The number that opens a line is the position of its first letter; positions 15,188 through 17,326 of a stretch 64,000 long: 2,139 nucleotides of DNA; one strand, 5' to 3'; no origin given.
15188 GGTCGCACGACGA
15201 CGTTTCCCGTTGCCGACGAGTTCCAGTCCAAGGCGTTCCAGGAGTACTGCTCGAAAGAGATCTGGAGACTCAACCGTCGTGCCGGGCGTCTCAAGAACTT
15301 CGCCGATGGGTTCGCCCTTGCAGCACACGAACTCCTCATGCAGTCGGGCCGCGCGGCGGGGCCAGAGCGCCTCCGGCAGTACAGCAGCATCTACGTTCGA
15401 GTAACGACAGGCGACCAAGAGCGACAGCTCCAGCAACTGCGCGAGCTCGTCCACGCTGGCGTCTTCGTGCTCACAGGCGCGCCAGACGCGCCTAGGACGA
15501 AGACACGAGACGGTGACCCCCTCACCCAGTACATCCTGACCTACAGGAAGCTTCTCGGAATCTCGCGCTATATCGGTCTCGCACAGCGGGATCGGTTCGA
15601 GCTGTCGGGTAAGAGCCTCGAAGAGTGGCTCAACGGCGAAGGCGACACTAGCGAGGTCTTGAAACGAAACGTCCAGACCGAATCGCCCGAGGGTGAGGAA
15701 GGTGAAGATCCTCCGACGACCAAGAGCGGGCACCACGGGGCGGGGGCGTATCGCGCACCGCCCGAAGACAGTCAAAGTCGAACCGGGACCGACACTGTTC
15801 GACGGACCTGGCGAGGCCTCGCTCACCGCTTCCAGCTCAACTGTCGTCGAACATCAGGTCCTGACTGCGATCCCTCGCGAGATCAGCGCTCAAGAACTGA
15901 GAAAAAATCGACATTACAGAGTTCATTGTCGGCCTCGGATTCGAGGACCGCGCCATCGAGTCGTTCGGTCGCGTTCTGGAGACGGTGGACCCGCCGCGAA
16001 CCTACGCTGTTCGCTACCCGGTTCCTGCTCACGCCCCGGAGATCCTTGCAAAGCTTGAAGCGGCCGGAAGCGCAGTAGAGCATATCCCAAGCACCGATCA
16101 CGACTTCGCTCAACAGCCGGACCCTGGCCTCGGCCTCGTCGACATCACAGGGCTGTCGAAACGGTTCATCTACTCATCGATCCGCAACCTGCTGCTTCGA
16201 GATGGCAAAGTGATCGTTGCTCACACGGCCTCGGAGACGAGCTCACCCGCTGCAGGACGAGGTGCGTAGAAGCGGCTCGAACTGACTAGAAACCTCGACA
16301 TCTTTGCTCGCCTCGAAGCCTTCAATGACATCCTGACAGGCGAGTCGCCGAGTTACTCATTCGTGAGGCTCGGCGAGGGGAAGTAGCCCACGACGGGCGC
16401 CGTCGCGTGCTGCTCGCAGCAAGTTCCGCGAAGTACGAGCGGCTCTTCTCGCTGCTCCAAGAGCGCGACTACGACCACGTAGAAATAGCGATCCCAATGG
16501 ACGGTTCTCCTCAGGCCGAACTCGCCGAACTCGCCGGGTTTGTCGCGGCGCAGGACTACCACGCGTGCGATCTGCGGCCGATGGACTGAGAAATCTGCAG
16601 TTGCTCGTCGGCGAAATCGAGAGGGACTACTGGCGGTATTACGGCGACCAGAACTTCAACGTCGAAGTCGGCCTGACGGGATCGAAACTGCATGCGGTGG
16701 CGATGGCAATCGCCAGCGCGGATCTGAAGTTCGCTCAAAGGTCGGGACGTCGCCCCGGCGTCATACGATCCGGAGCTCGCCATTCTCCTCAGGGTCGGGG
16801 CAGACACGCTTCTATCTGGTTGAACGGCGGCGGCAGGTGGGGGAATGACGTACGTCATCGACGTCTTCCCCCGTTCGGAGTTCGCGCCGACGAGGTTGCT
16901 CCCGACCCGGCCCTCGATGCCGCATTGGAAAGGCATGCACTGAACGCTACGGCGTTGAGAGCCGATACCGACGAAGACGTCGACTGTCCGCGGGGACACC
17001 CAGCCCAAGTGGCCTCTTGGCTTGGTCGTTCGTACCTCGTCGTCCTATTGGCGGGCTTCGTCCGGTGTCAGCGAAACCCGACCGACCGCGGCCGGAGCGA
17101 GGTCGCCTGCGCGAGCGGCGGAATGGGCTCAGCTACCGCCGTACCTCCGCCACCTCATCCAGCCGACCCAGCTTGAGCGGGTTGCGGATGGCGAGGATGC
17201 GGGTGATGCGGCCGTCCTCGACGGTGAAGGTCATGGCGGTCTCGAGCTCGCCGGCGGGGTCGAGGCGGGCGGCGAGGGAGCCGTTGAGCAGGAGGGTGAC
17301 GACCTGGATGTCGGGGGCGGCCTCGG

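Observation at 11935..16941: Decayed operon of unfamiliar architecture: thymidine-phosphorylase-fold protein, kinase-P-loop NTPase fusion and a Csa3/CARF-like Rossmann protein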

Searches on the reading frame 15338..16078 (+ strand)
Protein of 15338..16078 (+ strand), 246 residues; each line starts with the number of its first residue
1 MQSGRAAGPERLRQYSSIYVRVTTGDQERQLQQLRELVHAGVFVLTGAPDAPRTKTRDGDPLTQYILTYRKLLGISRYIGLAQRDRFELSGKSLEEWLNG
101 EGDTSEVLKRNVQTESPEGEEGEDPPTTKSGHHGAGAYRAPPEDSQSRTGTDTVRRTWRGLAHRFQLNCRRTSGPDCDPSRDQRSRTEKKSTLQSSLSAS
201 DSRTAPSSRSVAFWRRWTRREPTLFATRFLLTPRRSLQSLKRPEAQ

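Call 3: search_protein_families(library=pfam, proteins=[window:15338-16078:+], max_evalue=0.1)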
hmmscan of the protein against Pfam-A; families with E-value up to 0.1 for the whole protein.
window:15338-16078:+ (246 aa): 0 families

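Call 4: search_protein_families(library=padloc, proteins=[window:15338-16078:+], max_evalue=0.1)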
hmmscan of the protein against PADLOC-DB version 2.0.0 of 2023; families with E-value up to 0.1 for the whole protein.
window:15338-16078:+ (246 aa): 1 family
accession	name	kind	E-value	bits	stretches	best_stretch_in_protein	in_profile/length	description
PDLC01925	CARF6--CARF_STK_AAA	-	7.6e-48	161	1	1-128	716-839/1187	-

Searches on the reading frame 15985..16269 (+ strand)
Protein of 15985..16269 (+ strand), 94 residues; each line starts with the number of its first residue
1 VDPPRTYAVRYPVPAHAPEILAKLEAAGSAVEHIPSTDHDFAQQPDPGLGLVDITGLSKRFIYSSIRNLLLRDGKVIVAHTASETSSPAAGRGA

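Call 3: search_protein_families(library=pfam, proteins=[window:15985-16269:+], max_evalue=0.1)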
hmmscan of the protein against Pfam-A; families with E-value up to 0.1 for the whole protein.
window:15985-16269:+ (94 aa): 1 family
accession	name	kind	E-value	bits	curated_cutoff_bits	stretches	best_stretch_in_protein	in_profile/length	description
PF17717.6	DUF5562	-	0.062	13.7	29.5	1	4-69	7-71/168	Family of unknown function (DUF5562)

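Call 4: search_protein_families(library=padloc, proteins=[window:15985-16269:+], max_evalue=0.1)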
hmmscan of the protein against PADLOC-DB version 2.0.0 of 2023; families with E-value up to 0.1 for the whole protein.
window:15985-16269:+ (94 aa): 1 family
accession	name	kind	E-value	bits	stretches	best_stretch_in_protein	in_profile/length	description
PDLC01925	CARF6--CARF_STK_AAA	-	1.4e-10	37.5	1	2-88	914-997/1187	-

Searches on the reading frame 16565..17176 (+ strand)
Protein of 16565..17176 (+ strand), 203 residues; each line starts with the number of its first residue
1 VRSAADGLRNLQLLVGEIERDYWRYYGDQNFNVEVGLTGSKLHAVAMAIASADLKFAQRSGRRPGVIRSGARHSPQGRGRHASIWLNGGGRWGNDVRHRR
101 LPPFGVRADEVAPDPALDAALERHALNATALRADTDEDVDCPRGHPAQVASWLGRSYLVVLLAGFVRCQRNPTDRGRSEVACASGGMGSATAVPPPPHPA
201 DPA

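Call 3: search_protein_families(library=pfam, proteins=[window:16565-17176:+], max_evalue=0.1)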
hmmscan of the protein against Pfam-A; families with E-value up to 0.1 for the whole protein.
window:16565-17176:+ (203 aa): 0 families

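Call 4: search_protein_families(library=padloc, proteins=[window:16565-17176:+], max_evalue=0.1)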
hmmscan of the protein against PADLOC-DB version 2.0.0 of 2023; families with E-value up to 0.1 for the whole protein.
window:16565-17176:+ (203 aa): 1 family
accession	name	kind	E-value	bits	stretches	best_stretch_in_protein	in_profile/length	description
PDLC01925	CARF6--CARF_STK_AAA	-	5.8e-12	42.2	1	9-58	1109-1158/1187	-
